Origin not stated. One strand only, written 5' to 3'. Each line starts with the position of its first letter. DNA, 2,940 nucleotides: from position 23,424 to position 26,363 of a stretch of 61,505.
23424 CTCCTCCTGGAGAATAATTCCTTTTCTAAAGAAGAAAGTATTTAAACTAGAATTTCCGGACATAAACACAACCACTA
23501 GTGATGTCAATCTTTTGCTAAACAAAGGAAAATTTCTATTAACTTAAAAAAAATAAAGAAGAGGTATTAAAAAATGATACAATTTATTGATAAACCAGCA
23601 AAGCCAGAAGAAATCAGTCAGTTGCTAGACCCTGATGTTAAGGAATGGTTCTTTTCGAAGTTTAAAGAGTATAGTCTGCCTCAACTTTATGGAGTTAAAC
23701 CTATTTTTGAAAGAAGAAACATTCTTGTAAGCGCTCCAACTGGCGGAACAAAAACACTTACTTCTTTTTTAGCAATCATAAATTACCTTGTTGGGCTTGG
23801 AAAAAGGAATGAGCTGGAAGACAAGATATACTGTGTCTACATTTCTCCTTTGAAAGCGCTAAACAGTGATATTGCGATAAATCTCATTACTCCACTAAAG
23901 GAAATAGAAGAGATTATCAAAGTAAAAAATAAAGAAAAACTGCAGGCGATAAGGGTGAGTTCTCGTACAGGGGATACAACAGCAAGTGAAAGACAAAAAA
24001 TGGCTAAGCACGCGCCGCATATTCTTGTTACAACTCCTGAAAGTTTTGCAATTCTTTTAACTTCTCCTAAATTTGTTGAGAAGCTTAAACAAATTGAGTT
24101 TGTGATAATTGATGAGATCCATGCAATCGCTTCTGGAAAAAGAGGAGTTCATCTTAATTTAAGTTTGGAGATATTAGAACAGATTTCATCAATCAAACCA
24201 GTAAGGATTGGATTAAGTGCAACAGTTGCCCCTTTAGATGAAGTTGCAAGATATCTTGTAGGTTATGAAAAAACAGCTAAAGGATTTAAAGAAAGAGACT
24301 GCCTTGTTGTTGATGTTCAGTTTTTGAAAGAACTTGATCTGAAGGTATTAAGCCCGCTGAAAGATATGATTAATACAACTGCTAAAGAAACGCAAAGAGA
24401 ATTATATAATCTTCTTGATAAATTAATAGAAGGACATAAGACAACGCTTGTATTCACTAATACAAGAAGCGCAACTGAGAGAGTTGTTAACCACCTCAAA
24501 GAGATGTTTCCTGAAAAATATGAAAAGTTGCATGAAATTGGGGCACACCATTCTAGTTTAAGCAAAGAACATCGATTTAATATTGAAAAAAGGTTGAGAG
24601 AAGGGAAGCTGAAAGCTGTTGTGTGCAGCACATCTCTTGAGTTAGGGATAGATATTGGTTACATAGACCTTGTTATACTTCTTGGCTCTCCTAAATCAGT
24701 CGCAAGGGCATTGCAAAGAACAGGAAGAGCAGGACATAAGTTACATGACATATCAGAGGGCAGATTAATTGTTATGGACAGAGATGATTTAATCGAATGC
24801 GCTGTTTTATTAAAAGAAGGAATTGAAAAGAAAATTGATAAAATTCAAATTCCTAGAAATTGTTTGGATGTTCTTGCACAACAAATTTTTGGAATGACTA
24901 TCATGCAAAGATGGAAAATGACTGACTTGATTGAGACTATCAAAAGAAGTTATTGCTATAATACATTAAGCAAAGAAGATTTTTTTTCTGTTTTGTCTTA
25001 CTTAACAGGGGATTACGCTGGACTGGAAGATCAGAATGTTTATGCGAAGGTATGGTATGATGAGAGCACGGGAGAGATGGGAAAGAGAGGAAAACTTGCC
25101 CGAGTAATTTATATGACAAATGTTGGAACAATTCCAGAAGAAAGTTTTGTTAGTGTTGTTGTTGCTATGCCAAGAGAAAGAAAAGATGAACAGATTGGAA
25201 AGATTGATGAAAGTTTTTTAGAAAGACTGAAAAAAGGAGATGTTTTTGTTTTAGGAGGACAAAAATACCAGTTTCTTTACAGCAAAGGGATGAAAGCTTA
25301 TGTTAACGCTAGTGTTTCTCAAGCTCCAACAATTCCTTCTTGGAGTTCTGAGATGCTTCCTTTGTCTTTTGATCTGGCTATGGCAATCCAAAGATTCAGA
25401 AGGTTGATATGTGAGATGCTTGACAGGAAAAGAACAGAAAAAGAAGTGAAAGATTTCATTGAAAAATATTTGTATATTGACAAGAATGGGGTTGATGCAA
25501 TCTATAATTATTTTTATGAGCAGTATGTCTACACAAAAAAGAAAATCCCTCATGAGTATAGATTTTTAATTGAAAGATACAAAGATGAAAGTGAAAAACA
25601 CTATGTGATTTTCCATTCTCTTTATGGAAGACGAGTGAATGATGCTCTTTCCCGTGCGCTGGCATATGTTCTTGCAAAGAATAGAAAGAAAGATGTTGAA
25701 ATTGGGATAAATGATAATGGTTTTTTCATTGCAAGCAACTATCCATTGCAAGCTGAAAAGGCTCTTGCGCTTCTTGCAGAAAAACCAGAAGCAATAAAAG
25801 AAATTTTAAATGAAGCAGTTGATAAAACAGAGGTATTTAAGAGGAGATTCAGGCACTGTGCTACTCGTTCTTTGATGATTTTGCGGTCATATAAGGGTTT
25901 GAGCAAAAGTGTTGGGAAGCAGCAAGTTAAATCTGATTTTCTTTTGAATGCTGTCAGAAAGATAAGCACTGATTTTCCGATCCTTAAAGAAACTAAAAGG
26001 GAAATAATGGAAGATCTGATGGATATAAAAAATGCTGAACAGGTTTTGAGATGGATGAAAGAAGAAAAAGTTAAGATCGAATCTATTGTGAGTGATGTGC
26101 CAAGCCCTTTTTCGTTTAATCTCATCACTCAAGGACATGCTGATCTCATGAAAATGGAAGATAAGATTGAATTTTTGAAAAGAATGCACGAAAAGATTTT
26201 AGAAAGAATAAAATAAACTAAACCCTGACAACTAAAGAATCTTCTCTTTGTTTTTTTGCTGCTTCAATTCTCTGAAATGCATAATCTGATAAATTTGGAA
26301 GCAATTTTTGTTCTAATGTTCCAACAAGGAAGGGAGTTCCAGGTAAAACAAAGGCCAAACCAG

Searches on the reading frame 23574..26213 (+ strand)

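Call 80: search_protein_families(library=ncbifam, max_evalue=1e-10, proteins=[window:23574-26213:+])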
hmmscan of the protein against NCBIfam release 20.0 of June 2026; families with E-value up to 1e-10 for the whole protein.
window:23574-26213:+ (880 aa): 10 families
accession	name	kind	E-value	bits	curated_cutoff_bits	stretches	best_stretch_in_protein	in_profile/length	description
NF010338.0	PRK13767.1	equivalog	0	1206.6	849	1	6-880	7-868/877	ATP-dependent helicase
TIGR04121.1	DEXH_lig_assoc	equivalog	1.5e-160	535.6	850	1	22-875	3-802/804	ligase-associated DNA damage response DEXH box helicase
NF007284.0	PRK09751.1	equivalog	1.2e-132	443.7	1496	2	324-863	354-883/1538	ATP-dependent helicase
TIGR03817.1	DECH_helic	hypoth_equivalog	6.2e-30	104.1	874.1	1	48-405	52-386/742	helicase/secretion neighborhood putative DEAH-box helicase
NF001308.0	PRK00254.1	equivalog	5.3e-18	64.6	1216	1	44-229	36-190/720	ATP-dependent DNA helicase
NF002654.0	PRK02362.1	equivalog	5.6e-18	64.6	887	1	43-313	35-268/739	ATP-dependent DNA helicase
NF002251.0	PRK01172.1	equivalog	2e-15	56.1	891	1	37-362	27-328/674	ATP-dependent DNA helicase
NF040935.1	helicase_Hel308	equivalog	1.8e-12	46.2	1200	0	43-311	38-270/704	ATP-dependent DNA helicase Hel308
NF010337.0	PRK13766.1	equivalog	1e-11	43.8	610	0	276-400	352-475/781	Hef nuclease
NF008394.0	PRK11192.1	equivalog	8.9e-11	41.3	507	0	40-182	33-158/441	ATP-dependent RNA helicase SrmB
